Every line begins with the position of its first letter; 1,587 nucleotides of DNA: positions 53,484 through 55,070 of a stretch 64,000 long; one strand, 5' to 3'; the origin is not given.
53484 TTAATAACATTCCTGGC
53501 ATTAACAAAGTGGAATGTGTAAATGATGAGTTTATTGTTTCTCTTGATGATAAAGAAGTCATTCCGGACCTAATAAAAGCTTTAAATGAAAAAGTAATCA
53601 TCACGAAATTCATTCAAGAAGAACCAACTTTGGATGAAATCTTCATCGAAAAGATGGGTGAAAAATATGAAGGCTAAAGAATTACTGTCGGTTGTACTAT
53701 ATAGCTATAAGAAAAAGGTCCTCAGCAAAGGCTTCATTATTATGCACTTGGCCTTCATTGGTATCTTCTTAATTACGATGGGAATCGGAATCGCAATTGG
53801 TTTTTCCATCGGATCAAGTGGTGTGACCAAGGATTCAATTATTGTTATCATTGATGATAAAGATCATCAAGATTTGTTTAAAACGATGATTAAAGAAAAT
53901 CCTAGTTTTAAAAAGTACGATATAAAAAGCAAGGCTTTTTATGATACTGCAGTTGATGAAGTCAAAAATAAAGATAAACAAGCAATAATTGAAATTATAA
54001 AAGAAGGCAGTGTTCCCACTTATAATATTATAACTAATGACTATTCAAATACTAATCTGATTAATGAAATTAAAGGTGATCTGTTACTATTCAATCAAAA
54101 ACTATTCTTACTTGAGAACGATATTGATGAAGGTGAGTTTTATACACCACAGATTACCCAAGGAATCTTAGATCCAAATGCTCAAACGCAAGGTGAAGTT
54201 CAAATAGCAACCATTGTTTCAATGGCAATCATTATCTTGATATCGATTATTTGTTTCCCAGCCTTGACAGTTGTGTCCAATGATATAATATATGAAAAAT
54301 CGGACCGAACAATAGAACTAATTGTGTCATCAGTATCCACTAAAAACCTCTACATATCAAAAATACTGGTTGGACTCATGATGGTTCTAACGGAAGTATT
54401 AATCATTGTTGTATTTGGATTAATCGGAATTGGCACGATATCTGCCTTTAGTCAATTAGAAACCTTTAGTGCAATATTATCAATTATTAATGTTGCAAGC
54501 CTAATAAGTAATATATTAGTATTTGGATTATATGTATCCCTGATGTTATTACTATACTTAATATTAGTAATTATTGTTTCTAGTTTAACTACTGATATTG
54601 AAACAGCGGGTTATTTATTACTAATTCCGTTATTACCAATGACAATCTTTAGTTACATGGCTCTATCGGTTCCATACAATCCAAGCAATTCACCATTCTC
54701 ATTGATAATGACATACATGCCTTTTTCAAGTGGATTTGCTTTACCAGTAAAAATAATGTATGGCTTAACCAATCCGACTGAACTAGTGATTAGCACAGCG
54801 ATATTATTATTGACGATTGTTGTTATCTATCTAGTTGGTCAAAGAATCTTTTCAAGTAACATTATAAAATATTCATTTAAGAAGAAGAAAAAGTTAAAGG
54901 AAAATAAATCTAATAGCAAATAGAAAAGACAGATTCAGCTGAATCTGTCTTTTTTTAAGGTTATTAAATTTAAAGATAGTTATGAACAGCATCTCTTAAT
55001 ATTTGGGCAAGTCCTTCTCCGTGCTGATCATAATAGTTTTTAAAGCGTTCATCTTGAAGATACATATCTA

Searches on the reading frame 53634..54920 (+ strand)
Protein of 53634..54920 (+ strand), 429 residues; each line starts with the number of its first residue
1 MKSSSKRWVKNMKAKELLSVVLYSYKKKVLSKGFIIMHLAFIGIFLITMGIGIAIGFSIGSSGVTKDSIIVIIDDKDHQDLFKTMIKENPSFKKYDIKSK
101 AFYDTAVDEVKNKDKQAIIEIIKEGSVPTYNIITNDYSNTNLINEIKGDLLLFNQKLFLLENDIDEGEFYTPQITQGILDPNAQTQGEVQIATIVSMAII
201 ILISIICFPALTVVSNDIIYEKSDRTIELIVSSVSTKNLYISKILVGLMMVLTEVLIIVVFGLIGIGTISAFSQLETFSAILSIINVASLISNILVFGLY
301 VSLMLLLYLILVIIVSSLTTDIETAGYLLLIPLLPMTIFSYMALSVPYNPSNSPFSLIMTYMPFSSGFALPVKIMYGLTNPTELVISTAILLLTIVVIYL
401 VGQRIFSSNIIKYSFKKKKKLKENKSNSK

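Call 50: search_protein_families(library=pfam, proteins=[window:53634-54920:+], max_evalue=0.00001)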
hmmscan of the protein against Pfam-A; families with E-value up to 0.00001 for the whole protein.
window:53634-54920:+ (429 aa): 1 family
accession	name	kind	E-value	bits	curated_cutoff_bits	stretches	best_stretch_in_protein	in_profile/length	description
PF12698.13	ABC2_membrane_3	-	1.3e-23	84.1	31.6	1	34-401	3-344/347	ABC-2 family transporter protein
